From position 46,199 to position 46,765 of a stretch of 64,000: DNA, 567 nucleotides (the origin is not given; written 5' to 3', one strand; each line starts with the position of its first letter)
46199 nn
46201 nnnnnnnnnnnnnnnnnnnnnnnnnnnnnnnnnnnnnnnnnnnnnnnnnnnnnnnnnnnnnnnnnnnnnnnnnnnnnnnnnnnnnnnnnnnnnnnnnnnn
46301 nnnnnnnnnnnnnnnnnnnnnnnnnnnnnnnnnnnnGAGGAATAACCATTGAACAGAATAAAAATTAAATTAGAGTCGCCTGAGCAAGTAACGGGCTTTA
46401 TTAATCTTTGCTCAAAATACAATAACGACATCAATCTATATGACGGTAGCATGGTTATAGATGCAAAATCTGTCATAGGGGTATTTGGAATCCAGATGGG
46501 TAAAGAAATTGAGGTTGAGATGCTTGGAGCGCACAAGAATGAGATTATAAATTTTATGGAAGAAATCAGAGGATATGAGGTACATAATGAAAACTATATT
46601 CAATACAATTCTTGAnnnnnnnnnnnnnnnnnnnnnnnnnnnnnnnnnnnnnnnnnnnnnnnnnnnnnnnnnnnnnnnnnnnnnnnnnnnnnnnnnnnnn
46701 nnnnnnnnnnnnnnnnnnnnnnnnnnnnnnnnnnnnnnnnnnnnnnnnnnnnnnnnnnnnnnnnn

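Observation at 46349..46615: Phage-encoded Crh-like HPr (His15 lost, Ser46 site kept) next to nucleotide-metabolism genes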

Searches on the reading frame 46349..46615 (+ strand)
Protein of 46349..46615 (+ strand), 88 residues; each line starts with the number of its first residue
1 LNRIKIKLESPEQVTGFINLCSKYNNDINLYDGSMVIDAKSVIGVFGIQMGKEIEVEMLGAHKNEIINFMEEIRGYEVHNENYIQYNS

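Call 3: search_protein_families(library=pfam, proteins=[window:46349-46615:+], max_evalue=1)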
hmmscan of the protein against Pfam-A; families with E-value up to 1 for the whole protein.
window:46349-46615:+ (88 aa): 1 family
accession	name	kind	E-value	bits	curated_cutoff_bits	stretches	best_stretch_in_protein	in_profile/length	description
PF00381.24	PTS-HPr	-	4.5e-05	23.8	23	1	16-72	20-77/81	PTS HPr component phosphorylation site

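Call 4: search_solved_structures(query=window:46349-46615:+, max_evalue=10, show_alignments=3)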
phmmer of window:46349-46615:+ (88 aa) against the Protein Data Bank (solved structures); distinct sequences matched with E-value up to 10: 24.
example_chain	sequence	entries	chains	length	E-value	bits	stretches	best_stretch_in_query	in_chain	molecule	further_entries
3oqm_S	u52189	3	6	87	7.3e-07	32.8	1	14-74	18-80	Phosphocarrier protein HPr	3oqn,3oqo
2fep_S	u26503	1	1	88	7.6e-07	32.8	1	14-74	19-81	Phosphocarrier protein HPr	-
1jem_A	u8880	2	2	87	8.6e-07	32.6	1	14-74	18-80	HISTIDINE CONTAINING PROTEIN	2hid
2hpr_A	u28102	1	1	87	8.9e-07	32.5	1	14-74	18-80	HISTIDINE-CONTAINING PHOSPHOCARRIER PROTEIN HPR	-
1kkl_H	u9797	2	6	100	1e-06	32.3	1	14-74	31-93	PHOSPHOCARRIER PROTEIN HPR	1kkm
1sph_A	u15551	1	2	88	2.8e-06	30.9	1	14-74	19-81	HISTIDINE-CONTAINING PHOSPHOCARRIER PROTEIN HPR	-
1rzr_T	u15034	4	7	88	0.001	22.8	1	14-73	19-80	Phosphocarrier protein HPr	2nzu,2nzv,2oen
1ka5_A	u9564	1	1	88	0.0019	21.9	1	14-67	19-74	PHOSPHOCARRIER PROTEIN HPR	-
1fu0_A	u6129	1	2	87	0.0021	21.8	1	15-65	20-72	PHOSPHOCARRIER PROTEIN HPR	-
1ptf_A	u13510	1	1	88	0.0021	21.8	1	15-65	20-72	HISTIDINE-CONTAINING PHOSPHOCARRIER PROTEIN HPR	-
1qfr_A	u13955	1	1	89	0.0021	21.8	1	15-65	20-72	PHOSPHOCARRIER PROTEIN HPR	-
1txe_A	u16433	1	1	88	0.0028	21.4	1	14-61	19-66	Phosphocarrier protein HPr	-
1qr5_A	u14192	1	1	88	0.0029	21.4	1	14-61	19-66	PHOSPHOCARRIER PROTEIN HPR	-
1y4y_A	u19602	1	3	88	0.037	17.8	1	15-66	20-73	Phosphocarrier protein HPr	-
1y50_A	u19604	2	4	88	0.052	17.4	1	15-66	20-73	Phosphocarrier protein HPr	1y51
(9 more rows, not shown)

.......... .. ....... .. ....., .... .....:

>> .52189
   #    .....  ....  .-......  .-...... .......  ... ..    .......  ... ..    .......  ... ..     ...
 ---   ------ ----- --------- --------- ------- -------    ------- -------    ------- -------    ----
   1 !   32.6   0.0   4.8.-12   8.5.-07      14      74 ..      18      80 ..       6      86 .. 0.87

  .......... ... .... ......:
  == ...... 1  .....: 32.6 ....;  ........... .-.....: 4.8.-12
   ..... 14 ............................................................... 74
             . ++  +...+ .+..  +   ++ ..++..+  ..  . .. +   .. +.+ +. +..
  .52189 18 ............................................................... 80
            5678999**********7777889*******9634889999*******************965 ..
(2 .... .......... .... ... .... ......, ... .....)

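Call 5: search_protein_families(library=phrogs, proteins=[window:46349-46615:+], max_evalue=0.01)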
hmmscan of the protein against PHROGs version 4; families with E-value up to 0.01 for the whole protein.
window:46349-46615:+ (88 aa): 0 families

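Call 6: search_dna_similar(query=window:46349-46615:+, collection=phages, mode=protein, max_evalue=0.001, max_rows=40)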
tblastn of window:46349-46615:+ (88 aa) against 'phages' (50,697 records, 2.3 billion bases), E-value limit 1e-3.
Records with a match: 8; places in all: 8; records where one place covers at least 80% of the query: 0.
Best place of each record, by identity: <60% 8.
By first word of the organism name: Enterocloster 6; Bacteriophage 2.
By host as written in the record: Enterocloster bolteae DA473 3; - 2; Enterocloster bolteae DA457 2; Enterocloster bolteae Q14 1.
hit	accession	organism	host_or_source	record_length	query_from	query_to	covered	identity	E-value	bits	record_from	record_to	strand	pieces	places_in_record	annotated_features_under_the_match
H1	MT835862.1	Bacteriophage sp.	human fecal samples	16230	1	62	70%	37.1%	4e-4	43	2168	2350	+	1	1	record has no annotation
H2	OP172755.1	Enterocloster phage CB473P1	Enterocloster bolteae DA473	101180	1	56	64%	39.3%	2e-6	49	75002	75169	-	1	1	hypothetical protein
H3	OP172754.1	Enterocloster phage CB457P2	Enterocloster bolteae DA457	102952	1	54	61%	37.0%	1e-6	50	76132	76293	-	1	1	hypothetical protein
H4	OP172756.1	Enterocloster phage CB473P2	Enterocloster bolteae DA473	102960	1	54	61%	37.0%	1e-6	50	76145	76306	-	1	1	hypothetical protein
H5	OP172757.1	Enterocloster phage CB473P3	Enterocloster bolteae DA473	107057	1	54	61%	37.0%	1e-6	50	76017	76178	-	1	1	hypothetical protein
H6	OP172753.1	Enterocloster phage CB457P1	Enterocloster bolteae DA457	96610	1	56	64%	35.7%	2e-6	49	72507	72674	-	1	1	hypothetical protein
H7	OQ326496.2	Enterocloster phage PMBT24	Enterocloster bolteae Q14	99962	1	56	64%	35.7%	2e-6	49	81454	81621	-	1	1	phosphocarrier protein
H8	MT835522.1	Bacteriophage sp.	human fecal samples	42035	1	67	76%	28.4%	2e-5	46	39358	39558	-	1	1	record has no annotation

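Call 8: get_annotated_region(hit=H7, flank=6000)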
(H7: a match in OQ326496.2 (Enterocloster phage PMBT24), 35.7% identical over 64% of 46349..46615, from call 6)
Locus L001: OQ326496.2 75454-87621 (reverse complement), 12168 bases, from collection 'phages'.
description: Enterocloster phage PMBT24, complete genome.
organism: Enterocloster phage PMBT24 (NCBI taxid 3025413)
taxonomy: Viruses; Duplodnaviria; Heunggongvirae; Uroviricota; Caudoviricetes
host: Enterocloster bolteae Q14; source: municipal sewage; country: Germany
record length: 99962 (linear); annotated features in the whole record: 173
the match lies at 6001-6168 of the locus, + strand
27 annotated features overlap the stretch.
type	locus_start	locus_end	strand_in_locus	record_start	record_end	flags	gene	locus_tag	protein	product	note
CDS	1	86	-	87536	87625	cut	-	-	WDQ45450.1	hypothetical protein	-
CDS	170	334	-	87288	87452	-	-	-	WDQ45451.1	hypothetical protein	-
CDS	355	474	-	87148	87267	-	-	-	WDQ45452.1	hypothetical protein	-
CDS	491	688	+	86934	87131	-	-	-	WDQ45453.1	hypothetical protein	-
CDS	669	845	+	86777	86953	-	-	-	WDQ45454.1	hypothetical protein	-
CDS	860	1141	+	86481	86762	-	-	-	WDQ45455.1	hypothetical protein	-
CDS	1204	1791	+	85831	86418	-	-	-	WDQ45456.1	hypothetical protein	-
CDS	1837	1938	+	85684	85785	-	-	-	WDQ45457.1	hypothetical protein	-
CDS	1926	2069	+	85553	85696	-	-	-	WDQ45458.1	restriction alleviation protein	restriction alleviation protein Lar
CDS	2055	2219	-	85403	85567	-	-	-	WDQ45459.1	hypothetical protein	-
CDS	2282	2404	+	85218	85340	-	-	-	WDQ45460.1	hypothetical protein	-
CDS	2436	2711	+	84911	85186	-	-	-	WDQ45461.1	hypothetical protein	uncharacterized protein in denB-rIIB intergenic region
CDS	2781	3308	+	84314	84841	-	-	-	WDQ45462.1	methyltransferase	methyltransferase Dmt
CDS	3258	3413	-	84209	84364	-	-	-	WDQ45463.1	hypothetical protein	-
CDS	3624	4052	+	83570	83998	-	-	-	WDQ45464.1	hypothetical protein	-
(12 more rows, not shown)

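Call 9: get_annotated_region(hit=H2, flank=6000)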
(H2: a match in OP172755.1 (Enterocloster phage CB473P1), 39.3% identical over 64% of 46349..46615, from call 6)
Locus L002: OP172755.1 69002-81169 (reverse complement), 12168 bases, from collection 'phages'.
description: Enterocloster phage CB473P1, complete genome.
organism: Enterocloster phage CB473P1 (NCBI taxid 2968634)
taxonomy: Viruses; Duplodnaviria; Heunggongvirae; Uroviricota; Caudoviricetes
host: Enterocloster bolteae DA473; source: municipal sewage; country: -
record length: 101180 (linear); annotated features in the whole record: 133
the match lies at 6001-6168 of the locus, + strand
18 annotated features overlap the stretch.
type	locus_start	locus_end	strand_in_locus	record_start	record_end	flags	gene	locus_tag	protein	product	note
CDS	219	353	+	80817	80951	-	-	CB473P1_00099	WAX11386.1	hypothetical protein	-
CDS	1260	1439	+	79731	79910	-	-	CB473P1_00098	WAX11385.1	hypothetical protein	-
CDS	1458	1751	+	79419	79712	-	-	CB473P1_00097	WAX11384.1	hypothetical protein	-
CDS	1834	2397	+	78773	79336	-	-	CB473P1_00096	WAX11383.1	hypothetical protein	-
CDS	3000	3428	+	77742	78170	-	-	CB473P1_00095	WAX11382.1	hypothetical protein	-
CDS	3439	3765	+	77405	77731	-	-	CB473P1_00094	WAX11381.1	hypothetical protein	-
CDS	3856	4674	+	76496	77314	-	-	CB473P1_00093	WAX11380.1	hypothetical protein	-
CDS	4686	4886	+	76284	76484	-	-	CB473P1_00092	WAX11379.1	hypothetical protein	-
CDS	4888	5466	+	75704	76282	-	-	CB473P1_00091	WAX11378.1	hypothetical protein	-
CDS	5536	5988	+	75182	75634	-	-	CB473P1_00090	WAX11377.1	hypothetical protein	-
CDS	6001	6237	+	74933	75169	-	-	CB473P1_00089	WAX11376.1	hypothetical protein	-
CDS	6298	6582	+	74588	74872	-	-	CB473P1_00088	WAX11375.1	hypothetical protein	-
CDS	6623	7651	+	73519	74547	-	-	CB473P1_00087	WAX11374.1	hypothetical protein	-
CDS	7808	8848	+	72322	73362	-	-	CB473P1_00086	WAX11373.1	hypothetical protein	-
CDS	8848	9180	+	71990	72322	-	-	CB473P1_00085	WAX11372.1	hypothetical protein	-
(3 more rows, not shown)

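Call 10: find_homologous_proteins(query=window:46349-46615:+, max_evalue=0.001)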
Query window:46349-46615:+ (88 aa): 64 proteins with E <= 0.001 among 64 candidates.
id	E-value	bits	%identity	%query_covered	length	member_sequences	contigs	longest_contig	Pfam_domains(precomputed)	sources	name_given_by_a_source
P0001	2.0e-50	186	100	100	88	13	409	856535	-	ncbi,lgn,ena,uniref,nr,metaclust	ncbi:HPr family phosphocarrier protein [Enterocloster bolteae]|uniref:HPr family phosphocarrier prot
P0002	1.8e-37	145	81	95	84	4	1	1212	PF00381.25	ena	-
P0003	5.0e-37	143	91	89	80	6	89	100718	PF00381.25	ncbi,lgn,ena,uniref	ncbi:HPr family phosphocarrier protein [Enterocloster bolteae]|uniref:HPr family phosphocarrier prot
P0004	1.1e-36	142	80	95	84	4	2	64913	PF00381.25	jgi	-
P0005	1.4e-36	142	91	89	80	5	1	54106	-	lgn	-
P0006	6.5e-36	140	90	89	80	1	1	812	PF00381.25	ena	-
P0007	1.3e-35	139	86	90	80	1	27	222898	PF00381.25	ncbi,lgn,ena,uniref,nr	ncbi:HPr family phosphocarrier protein [Enterocloster bolteae]|uniref:HPr family phosphocarrier prot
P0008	4.8e-35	137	85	90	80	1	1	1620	PF00381.25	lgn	-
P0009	1.1e-34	136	78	93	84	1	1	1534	PF00381.25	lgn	-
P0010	1.2e-34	136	85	90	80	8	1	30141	PF00381.25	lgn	-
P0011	1.8e-34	135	81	91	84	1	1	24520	PF00381.25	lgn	-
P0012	2.3e-34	135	85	90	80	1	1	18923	-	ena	-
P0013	2.8e-33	131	81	91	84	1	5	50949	PF00381.25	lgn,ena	-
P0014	3.0e-33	131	79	91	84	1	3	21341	PF00381.25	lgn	-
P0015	3.7e-33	131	79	91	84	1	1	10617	PF00381.25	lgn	-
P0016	4.3e-33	131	77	93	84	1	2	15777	PF00381.25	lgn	-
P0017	5.9e-33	130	80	91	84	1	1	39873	PF00381.25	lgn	-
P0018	6.2e-33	130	82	89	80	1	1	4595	PF00381.25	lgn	-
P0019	7.4e-33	130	80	91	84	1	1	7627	PF00381.25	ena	-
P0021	2.2e-32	129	79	89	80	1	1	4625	PF00381.25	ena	-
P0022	2.8e-32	128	83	89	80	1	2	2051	PF00381.25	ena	-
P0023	3.8e-32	128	80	90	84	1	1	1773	PF00381.25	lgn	-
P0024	7.3e-32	127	82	89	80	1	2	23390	PF00381.25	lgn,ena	-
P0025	1.5e-31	126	77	93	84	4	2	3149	PF00381.25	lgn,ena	-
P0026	1.9e-31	126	75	92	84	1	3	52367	PF00381.25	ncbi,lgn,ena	-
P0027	2.8e-31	125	77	90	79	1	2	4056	PF00381.25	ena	-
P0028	3.8e-31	125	76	90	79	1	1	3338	PF00381.25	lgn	-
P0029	3.9e-31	125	76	90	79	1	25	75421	PF00381.25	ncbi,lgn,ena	-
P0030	4.2e-31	124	75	91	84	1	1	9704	PF00381.25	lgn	-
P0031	4.9e-31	124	77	89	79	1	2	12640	PF00381.25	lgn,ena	-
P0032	4.9e-31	124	76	91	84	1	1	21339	PF00381.25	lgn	-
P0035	1.1e-30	123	76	90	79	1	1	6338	PF00381.25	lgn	-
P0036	1.5e-30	123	75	90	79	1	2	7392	PF00381.25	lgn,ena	-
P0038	2.0e-30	122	75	90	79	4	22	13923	PF00381.25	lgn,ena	-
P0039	2.6e-30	122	76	89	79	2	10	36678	PF00381.25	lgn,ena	-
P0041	9.0e-30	120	78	86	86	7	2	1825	PF00381.25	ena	-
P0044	2.4e-29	119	73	90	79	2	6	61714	PF00381.25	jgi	-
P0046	3.2e-29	119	72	90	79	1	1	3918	PF00381.25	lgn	-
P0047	3.3e-29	118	70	92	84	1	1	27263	PF00381.25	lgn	-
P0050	9.3e-29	117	73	91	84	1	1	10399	PF00381.25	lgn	-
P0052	2.0e-28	116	70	91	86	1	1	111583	PF00381.25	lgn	-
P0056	4.4e-27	112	70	90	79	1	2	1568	PF00381.25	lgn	-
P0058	5.3e-26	108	72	78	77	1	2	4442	PF00381.25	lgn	-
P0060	4.4e-22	96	75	73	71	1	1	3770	PF00381.25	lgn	-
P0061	1.3e-21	94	67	80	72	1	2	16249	PF00381.25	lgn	-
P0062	2.0e-20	90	59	89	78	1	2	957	PF00381.25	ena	-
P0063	3.9e-20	90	58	89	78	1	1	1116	PF00381.25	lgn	-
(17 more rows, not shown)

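Call 11: search_protein_families(library=ncbifam, proteins=[window:46349-46615:+, L001:6001-6237:+], max_evalue=1)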
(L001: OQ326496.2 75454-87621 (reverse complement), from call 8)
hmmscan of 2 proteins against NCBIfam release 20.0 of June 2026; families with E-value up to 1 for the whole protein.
window:46349-46615:+ (88 aa): 4 families
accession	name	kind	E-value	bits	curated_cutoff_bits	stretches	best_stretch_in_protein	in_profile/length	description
NF010352.0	PRK13780.1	equivalog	1.1e-05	25.2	110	1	15-73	20-80/88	phosphocarrier protein HPr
TIGR01003.1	PTS_HPr_family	subfamily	0.00018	21.4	47.9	1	17-72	22-79/82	HPr family phosphocarrier protein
NF010354.0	PRK13782.1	equivalog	0.0082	16.2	123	1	17-68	22-75/85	HPr family phosphocarrier protein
NF041319.1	PTS-HPr_Halo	equivalog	0.058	13.9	140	1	17-73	21-82/87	phosphocarrier protein HPr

L001:6001-6237:+ (78 aa): 7 families
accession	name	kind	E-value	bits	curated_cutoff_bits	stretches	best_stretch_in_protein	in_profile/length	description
TIGR01003.1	PTS_HPr_family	subfamily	1e-07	31.8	47.9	1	16-76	21-81/82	HPr family phosphocarrier protein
NF010354.0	PRK13782.1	equivalog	1.4e-05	25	123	1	17-74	22-79/85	HPr family phosphocarrier protein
NF010352.0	PRK13780.1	equivalog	3.6e-05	23.5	110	1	17-70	22-75/88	phosphocarrier protein HPr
NF008029.0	PRK10760.1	equivalog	0.016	14.3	449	1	2-48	113-159/359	lytic murein transglycosylase B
NF008104.0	PRK10850.1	equivalog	0.023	14.8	153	1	17-76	22-81/85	phosphocarrier protein Hpr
NF006824.0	PRK09347.1-1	equivalog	0.066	12.7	202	1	16-73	160-217/219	GTP cyclohydrolase I FolE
NF041319.1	PTS-HPr_Halo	equivalog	0.1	13.1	140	1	16-76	20-83/87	phosphocarrier protein HPr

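Call 15: find_encoding_contigs(protein=P0001, flank=10000, max_places=6)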
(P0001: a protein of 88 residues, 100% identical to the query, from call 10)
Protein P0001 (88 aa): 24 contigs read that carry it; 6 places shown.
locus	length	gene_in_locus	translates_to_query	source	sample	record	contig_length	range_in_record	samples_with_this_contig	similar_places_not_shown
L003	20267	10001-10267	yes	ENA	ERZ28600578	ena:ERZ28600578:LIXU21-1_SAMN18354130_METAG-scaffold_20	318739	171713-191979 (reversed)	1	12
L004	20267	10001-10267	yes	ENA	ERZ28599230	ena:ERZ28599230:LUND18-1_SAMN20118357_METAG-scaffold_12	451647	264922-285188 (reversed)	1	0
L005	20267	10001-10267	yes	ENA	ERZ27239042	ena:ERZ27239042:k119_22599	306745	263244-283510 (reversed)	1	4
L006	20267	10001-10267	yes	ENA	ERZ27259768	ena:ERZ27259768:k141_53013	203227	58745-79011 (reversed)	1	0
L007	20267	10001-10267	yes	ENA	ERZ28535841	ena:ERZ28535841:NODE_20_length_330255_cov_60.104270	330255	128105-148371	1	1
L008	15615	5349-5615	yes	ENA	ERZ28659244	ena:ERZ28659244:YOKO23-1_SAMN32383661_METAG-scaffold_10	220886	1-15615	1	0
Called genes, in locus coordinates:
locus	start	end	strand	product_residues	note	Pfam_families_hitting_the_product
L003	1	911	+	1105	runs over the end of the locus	PF02811:PHP, PF07733:DNA_pol3_alpha, PF17657:DNA_pol3_finger, PF14579:HHH_6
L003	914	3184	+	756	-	PF14490:HHH_RecD2, PF13086:AAA_11 (faint), PF13245:AAA_19, PF13604:AAA_30, PF20720:nSTAND3 (faint), PF01443:Viral_helicase1 (faint), PF18335:SH3_13, PF13538:UvrD_C_2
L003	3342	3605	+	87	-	-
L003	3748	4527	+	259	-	PF02086:MethyltransfD12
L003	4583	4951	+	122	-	-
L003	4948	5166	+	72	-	-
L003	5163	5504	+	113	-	-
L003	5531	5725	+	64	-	-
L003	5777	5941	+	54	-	-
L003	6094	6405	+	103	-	-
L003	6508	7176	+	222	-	-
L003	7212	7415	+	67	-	-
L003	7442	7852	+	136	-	-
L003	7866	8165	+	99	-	-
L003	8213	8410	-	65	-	-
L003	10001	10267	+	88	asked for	-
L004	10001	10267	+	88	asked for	-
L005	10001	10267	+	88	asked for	-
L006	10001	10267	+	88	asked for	-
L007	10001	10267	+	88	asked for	-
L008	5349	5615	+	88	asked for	-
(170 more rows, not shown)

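Call 19: get_annotated_region(hit=H8, flank=5000)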
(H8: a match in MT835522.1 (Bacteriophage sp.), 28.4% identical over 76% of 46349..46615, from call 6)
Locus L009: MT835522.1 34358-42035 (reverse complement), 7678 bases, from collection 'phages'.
description: UNVERIFIED: Bacteriophage sp. clone scaffold_91 genomic sequence.
organism: Bacteriophage sp. (NCBI taxid 38018)
taxonomy: Viruses
host: -; source: human fecal samples; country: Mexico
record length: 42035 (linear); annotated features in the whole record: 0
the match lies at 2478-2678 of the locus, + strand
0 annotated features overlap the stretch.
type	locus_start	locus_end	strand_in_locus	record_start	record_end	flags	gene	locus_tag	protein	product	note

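Call 20: get_annotated_region(hit=H1, flank=5000)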
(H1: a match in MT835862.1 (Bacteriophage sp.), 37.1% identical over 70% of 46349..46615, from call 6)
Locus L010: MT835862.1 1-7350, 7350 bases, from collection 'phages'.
description: UNVERIFIED: Bacteriophage sp. clone scaffold_847 genomic sequence.
organism: Bacteriophage sp. (NCBI taxid 38018)
taxonomy: Viruses
host: -; source: human fecal samples; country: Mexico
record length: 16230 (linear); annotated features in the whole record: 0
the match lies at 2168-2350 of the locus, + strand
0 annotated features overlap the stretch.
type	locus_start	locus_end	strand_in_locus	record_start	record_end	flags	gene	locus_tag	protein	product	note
